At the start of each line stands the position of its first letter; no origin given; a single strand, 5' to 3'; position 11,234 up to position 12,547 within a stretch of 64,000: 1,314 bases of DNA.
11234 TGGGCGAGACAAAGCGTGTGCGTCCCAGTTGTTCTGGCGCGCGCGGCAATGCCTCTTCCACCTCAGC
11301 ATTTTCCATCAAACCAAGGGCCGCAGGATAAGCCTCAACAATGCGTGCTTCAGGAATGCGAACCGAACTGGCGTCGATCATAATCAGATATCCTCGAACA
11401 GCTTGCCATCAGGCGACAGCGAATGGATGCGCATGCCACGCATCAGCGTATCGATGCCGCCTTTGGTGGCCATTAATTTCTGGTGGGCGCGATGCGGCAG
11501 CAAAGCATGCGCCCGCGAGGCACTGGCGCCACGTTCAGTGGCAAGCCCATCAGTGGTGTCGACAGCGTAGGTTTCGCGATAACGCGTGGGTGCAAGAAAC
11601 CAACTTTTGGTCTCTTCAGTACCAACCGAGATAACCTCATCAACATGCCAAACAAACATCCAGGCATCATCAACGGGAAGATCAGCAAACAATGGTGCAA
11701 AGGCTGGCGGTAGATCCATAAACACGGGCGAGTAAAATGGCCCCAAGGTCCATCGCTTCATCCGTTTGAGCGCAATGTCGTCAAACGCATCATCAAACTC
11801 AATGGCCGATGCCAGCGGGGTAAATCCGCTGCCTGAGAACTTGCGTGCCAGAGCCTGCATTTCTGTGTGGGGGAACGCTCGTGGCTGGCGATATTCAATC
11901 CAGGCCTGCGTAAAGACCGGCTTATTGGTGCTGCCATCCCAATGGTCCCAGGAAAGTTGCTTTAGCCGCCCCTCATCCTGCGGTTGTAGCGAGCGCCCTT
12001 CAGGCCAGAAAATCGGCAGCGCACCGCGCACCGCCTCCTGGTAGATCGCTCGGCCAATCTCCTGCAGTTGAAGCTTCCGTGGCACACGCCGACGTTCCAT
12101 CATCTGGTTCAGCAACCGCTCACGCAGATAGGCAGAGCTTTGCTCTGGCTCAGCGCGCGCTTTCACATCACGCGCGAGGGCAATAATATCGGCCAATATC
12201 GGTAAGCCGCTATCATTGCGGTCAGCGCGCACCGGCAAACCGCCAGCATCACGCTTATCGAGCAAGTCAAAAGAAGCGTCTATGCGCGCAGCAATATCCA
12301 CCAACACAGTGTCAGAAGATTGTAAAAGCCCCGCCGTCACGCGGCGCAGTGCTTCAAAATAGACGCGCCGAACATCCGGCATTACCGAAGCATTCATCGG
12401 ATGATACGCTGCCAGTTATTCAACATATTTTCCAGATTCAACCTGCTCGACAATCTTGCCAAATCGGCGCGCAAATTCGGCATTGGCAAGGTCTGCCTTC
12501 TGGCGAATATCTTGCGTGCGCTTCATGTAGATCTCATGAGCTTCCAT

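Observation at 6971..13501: Translationally coupled five-gene operon around an AAA+ ATPase with no assignable function - candidate undescribed membrane-associated system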

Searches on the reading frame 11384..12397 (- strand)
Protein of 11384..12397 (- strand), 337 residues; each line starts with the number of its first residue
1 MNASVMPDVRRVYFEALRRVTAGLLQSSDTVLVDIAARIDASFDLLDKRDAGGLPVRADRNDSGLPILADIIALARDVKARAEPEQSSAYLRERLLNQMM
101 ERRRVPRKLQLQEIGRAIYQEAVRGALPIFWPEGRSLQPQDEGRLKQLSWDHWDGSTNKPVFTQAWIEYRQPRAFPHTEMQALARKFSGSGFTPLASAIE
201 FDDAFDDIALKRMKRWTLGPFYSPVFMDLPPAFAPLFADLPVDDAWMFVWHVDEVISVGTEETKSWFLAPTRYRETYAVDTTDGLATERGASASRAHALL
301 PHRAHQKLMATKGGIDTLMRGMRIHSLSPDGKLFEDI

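Call 3: search_protein_families(library=pfam, proteins=[window:11384-12397:-], max_evalue=0.1)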
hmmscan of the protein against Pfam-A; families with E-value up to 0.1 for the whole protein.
window:11384-12397:- (337 aa): 0 families

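Call 4: search_protein_families(library=ncbifam, proteins=[window:11384-12397:-], max_evalue=0.1)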
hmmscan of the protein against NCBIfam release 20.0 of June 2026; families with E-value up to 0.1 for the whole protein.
window:11384-12397:- (337 aa): 0 families

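Call 5: search_protein_families(library=padloc, proteins=[window:11384-12397:-], max_evalue=0.1)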
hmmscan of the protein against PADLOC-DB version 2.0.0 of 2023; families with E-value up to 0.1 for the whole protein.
window:11384-12397:- (337 aa): 0 families

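Call 16: find_homologous_proteins(query=window:11384-12397:-, max_evalue=0.001)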
Query window:11384-12397:- (337 aa): 19 proteins with E <= 0.001 among 8000 candidates.
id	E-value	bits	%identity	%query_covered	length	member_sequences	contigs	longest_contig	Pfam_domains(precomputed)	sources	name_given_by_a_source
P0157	9.8e-221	750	100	99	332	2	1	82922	-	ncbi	ncbi:MAG: hypothetical protein AB8B88_00905 [Devosiaceae bacterium]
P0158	3.4e-197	673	86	100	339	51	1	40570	-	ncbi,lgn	ncbi:MAG: hypothetical protein AAF234_19415 [Pseudomonadota bacterium]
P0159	3.1e-196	669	86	100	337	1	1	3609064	-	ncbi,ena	-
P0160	3.7e-188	643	83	99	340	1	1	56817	-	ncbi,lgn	ncbi:MAG: hypothetical protein AAF590_05655 [Pseudomonadota bacterium]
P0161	6.4e-188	642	82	100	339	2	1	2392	-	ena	-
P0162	1.2e-187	641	84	100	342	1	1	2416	-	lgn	-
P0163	2.0e-186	637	82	100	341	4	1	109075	-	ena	-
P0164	4.2e-186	636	82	100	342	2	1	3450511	-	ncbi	-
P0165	9.9e-183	625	81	100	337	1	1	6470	-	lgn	-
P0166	8.2e-181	619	80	100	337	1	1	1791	-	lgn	-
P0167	1.4e-170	585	78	100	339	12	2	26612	-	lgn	-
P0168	1.7e-169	582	77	99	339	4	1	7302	-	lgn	-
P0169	3.1e-169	581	78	98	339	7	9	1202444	-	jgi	jgi:hypothetical protein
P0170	9.2e-169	579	76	99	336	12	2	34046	-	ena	-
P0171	5.0e-166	570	76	99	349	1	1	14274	-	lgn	-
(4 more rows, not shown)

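Call 25: search_protein_families(library=phrogs, proteins=[window:11384-12397:-], max_evalue=0.01)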
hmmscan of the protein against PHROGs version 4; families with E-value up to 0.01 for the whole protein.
window:11384-12397:- (337 aa): 0 families

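Call 28: search_protein_representatives(protein=window:11384-12397:-)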
Query: 337 residues. Proteins with E-value up to 0.001 (for the whole library): 119; up to 1e-10: 31; up to 1e-30: 9. The best 119 are listed.
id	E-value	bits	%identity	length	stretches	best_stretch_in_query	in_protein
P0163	6.5e-187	637.1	83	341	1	5-337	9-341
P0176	1.8e-66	241.2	41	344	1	11-336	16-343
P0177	1.3e-65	238.4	39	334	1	10-337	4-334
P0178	6.7e-55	203.2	34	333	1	9-328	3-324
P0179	2.4e-42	161.9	32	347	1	9-337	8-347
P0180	1.4e-41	159.4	35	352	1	9-336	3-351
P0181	1.2e-37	146.4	32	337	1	9-337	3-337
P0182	4.2e-34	134.8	32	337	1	7-337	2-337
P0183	8.0e-31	124.1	27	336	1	9-337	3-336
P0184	2.0e-26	109.6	30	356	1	8-336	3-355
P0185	2.5e-26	109.3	26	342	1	8-331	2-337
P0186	2.3e-23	99.6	33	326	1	9-276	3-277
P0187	7.2e-22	94.6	33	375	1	52-309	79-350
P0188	9.9e-19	84.3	27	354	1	56-312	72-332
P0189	2.4e-18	83.1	30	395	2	193-313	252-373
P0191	1.4e-16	77.2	25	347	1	11-334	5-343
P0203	9.0e-12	61.4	36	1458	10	58-107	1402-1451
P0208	2.5e-10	56.7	25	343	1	9-333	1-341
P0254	1.3e-05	41.1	19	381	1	57-320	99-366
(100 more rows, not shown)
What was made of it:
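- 11384..12397 (-): g2: 337-aa soluble protein with no Pfam family and a confidently predicted fold that has no structural match. 119 clusters at 50% identity with E <= 1e-3 (call 28).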

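Call 41: search_solved_structures(query=A2, max_evalue=10)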
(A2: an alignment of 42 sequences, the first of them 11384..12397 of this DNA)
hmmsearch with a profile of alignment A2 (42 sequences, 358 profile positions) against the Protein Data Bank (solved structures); distinct sequences matched with E-value up to 10: 1.
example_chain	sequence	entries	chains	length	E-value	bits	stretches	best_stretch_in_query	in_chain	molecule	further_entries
4dk2_A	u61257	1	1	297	0.24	13.9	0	157-219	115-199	Deoxyuridine triphosphatase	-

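Call 47: find_encoding_contigs(protein=P0191, flank=8000, max_places=2)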
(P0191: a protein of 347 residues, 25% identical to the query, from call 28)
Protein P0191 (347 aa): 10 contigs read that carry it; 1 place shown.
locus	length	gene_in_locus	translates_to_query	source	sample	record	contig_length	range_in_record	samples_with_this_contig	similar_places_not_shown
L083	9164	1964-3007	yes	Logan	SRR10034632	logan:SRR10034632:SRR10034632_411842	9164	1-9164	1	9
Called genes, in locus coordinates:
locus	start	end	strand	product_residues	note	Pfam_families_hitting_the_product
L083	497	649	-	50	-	-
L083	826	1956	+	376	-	-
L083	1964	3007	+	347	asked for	-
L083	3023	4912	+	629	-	PF00004:AAA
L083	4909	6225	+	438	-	PF20343:DUF6638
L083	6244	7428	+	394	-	PF10095:DUF2333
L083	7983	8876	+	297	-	-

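Call 48: find_encoding_contigs(protein=P0208, flank=8000, max_places=2)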
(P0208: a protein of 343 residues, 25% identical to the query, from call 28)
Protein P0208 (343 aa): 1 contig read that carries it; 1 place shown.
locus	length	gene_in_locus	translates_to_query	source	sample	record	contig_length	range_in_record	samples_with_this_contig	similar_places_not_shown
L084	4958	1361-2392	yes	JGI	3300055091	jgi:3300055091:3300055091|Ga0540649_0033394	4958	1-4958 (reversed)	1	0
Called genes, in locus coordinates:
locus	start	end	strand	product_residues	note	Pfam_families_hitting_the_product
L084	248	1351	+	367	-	-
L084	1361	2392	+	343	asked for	-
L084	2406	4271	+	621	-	PF00004:AAA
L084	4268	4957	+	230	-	?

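Call 49: predict_structure(alignment_id=A2)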
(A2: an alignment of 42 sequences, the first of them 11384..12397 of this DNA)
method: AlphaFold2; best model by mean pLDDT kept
length: 337 residues; sequences in the alignment: 42
mean_pLDDT: 94.8   pTM: 0.91
mean pLDDT of the five models: 94.8, 94.0, 93.7, 93.6, 92.8
residues with pLDDT >= 90: 312; 70-90: 19; 50-70: 4; < 50: 2
segments of 3 or more residues with pLDDT < 50: none
pLDDT, mean of each block of 10 residues (from residue 1): 66 97 98 97 98 97 97 97 97 98 96 97 93 90 96 96 97 95 91 95 96 98 96 96 97 98 91 95 95 98 97 89 97 94
secondary structure, 60 per line:
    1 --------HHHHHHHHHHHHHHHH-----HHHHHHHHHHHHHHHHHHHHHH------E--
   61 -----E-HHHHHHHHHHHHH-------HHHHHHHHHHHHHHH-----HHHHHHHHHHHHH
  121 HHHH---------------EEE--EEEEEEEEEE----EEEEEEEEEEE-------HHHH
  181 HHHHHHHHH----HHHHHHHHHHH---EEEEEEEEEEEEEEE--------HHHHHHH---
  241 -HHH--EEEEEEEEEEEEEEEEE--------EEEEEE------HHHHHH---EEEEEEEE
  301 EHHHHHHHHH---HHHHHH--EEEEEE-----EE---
elements in order: H9-24 H30-51 H68-80 H88-102 H108-124 E140-142 E145-154 E159-169 H177-189 H194-204 E208-222 H231-237 E247-263 E272-277 H284-289 E293-301 H302-310 H314-319 E322-327
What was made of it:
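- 11384..12397 (-): AF2 pLDDT 94.8, pTM 0.91: an N-terminal five-helix domain plus an alpha/beta domain containing a beta-beta-alpha-alpha-beta-beta unit (call 49).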

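Call 51: find_encoding_contigs(protein=P0203, flank=6000, max_places=2)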
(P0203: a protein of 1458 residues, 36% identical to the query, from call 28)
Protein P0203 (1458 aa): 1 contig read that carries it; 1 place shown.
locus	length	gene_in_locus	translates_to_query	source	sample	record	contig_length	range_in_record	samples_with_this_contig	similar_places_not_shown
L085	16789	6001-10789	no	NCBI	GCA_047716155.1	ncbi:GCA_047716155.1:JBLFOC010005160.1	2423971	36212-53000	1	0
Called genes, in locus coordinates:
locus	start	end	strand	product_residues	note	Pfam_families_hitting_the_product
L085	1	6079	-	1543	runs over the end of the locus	-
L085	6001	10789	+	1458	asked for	PF25969:NUDT9_N (faint), PF27580:EVI5 (faint), PF13836:DUF4195 (faint)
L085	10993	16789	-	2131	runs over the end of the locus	PF20413:BLTP1_N, PF21678:Csf1_N, PF25039:BLTP1_M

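Call 52: find_encoding_contigs(protein=P0254, flank=8000, max_places=2)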
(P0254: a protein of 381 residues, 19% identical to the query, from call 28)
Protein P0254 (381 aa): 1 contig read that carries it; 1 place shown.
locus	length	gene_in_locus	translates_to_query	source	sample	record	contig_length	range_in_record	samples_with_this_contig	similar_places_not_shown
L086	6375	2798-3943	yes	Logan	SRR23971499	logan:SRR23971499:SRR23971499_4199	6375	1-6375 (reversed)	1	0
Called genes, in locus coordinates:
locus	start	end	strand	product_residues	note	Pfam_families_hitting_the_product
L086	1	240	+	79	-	?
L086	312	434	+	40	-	-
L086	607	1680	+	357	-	-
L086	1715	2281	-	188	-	-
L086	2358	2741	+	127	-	-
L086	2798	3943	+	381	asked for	-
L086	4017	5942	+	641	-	PF00004:AAA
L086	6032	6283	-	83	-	-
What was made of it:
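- Same order even where g2 is only 19-25% identical (calls 47, 48, 52).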

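Call 53: fold_search(model_id=the predicted structure, library=pdb)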
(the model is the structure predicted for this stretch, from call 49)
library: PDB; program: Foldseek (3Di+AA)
matches with E <= 10: 358; with E <= 0.001: 0
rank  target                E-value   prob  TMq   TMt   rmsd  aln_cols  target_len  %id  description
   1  5k0p_C                1.6e-01  0.51  0.17  0.44  11.6       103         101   11  Crystal structure of the archaeosine synthase QueF-Like in the apo form (released 2016-11-09)
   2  5k0p_A                3.0e-01  0.30  0.17  0.41  12.1       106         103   11  Crystal structure of the archaeosine synthase QueF-Like in the apo form (released 2016-11-09)
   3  5k0p_I                3.1e-01  0.28  0.16  0.41  12.1       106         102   11  Crystal structure of the archaeosine synthase QueF-Like in the apo form (released 2016-11-09)
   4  5k0p_H                3.3e-01  0.47  0.17  0.44   5.3        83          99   10  Crystal structure of the archaeosine synthase QueF-Like in the apo form (released 2016-11-09)
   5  6yeg_A                3.5e-01  0.04  0.08  0.13  17.5       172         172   11  Hybrid structure of the SPP1 tail tube by solid-state NMR and cryo EM - Final EM Refinement (released 2020-10-14)
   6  5jyx_F                3.7e-01  0.44  0.17  0.43   5.6        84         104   10  Crystal structure of the covalent thioimide intermediate of the archaeosine synthase QueF-Like (released 2016-11-09)
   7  1wm9_E                4.2e-01  0.15  0.16  0.25  11.1       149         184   11  Structure of GTP cyclohydrolase I from Thermus thermophilus HB8 (released 2005-07-19)
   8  5jyx_B                4.5e-01  0.25  0.17  0.43  14.1       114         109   10  Crystal structure of the covalent thioimide intermediate of the archaeosine synthase QueF-Like (released 2016-11-09)
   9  5k0p_B                4.7e-01  0.41  0.17  0.44   5.3        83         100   10  Crystal structure of the archaeosine synthase QueF-Like in the apo form (released 2016-11-09)
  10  5jyx_M                4.7e-01  0.21  0.16  0.39   7.0        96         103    7  Crystal structure of the covalent thioimide intermediate of the archaeosine synthase QueF-Like (released 2016-11-09)
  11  4hxg_G                4.7e-01  0.04  0.09  0.05  17.2       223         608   10  Pyrococcus horikoshii acylaminoacyl peptidase (orthorhombic crystal form) (released 2013-05-08)
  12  4hxg_K                4.7e-01  0.02  0.09  0.06  19.3       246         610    8  Pyrococcus horikoshii acylaminoacyl peptidase (orthorhombic crystal form) (released 2013-05-08)
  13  4hxf                  6.0e-01  0.05  0.10  0.06  14.8       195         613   12  Acylaminoacyl peptidase in complex with Z-Gly-Gly-Phe-chloromethyl ketone (released 2013-05-08)
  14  4hxg_I                6.0e-01  0.04  0.09  0.06  17.4       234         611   11  Pyrococcus horikoshii acylaminoacyl peptidase (orthorhombic crystal form) (released 2013-05-08)
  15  8qtz_Z                6.0e-01  0.01  0.08  0.06  21.1       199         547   10  Cryo-EM reconstruction of VP5*/VP8* assembly from SA11 Rotavirus Tripsinized Triple Layered Particle (released 2024-09-25)
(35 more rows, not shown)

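Call 55: search_protein_families(library=pfam, alignment_id=A2, max_evalue=1)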
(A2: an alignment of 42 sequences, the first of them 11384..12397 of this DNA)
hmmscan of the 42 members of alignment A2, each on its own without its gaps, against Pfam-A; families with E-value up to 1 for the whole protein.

A. member 1, window:11384-12397:- (337 aa): 0 families

B. families by the number of members that match (of 42 scanned): 10 families
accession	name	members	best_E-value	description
PF13097.11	CENP-U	1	0.012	CENP-A nucleosome associated complex (NAC) subunit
PF08515.17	TGF_beta_GS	1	0.018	Transforming growth factor beta type I GS-motif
PF25170.1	TPR_WDR35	1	0.022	WD repeat-containing protein 35, TPR repeats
PF11560.13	LAP2alpha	1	0.055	Lamina-associated polypeptide 2 alpha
PF09676.15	TraV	1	0.056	Type IV conjugative transfer system lipoprotein (TraV)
PF11949.14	DUF3466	1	0.062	Protein of unknown function (DUF3466)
PF11535.13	Calci_bind_CcbP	1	0.13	Calcium binding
PF05393.16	Hum_adeno_E3A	1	0.21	Human adenovirus early E3A glycoprotein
PF03920.20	TLE_N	1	0.22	Groucho/TLE N-terminal Q-rich domain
PF01608.23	I_LWEQ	1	0.45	I/LWEQ domain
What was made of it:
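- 11384..12397 (-): The profile finds nothing in PDB sequences or Pfam (calls 41, 55).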

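Call 73: fold_search(model_id=the predicted structure, library=viral)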
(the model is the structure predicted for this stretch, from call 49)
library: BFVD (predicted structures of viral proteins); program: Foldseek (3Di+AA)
matches with E <= 10: 377; with E <= 0.001: 0
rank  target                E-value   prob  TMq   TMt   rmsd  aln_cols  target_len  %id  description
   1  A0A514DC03            7.3e-03  0.13  0.09  0.09  31.3       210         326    8  Uncharacterized protein (Fragment) [Leviviridae sp.]
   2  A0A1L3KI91            2.8e-02  0.08  0.10  0.10  23.5       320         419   10  Maturation protein [Hubei levi-like virus 6]
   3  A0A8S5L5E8            3.5e-02  0.06  0.09  0.08  29.8       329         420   10  Maturation protein [ssRNA phage SRR5466728_2]
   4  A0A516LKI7            8.5e-02  0.18  0.15  0.18  14.2       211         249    9  (no name in the UniProt tables at hand)
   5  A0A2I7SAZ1            1.2e-01  0.09  0.16  0.18  24.3       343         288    8  (no name in the UniProt tables at hand)
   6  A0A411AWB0            1.5e-01  0.14  0.11  0.14  16.7       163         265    8  HNH endonuclease [Pantoea phage vB_PagM_LIET2]
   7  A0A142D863            1.6e-01  0.09  0.11  0.18  14.0       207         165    7  Uncharacterized protein [Leviviridae sp.]
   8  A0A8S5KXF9            1.6e-01  0.06  0.12  0.10  29.8       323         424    8  Maturation protein [ssRNA phage AIN003]
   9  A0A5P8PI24            2.1e-01  0.06  0.08  0.10  17.7       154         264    7  Major tail protein [Bacillus phage 049ML001]
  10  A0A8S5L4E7            2.1e-01  0.03  0.09  0.07  29.4       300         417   10  Maturation protein [ssRNA phage SRR6254353_1]
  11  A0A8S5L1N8            2.1e-01  0.03  0.09  0.08  27.3       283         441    9  Maturation protein (Fragment) [ssRNA phage Zoerhiza.1_6]
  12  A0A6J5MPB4            2.2e-01  0.07  0.09  0.17  16.4       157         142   10  Phage major tail protein TP901-1 [uncultured Caudovirales phage]
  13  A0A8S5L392            2.3e-01  0.04  0.11  0.08  28.8       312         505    9  Maturation protein [ssRNA phage SRR6050738_3]
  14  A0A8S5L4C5            2.3e-01  0.03  0.10  0.08  23.9       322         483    9  Maturation protein [ssRNA phage SRR6960799_2]
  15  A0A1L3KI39            3.5e-01  0.04  0.12  0.11  24.9       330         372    9  Maturation protein [Beihai levi-like virus 27]
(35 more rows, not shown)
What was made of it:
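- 11384..12397 (-): Foldseek best E is 0.16 in PDB (QueF-like T-fold, about 85-100 columns) and nothing credible in BFVD (best E 7e-3 at TM 0.09) (calls 53, 73).
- Tried and rejected: The T-fold resemblance is partial and unsupported (E 0.16) (calls 53, 73).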
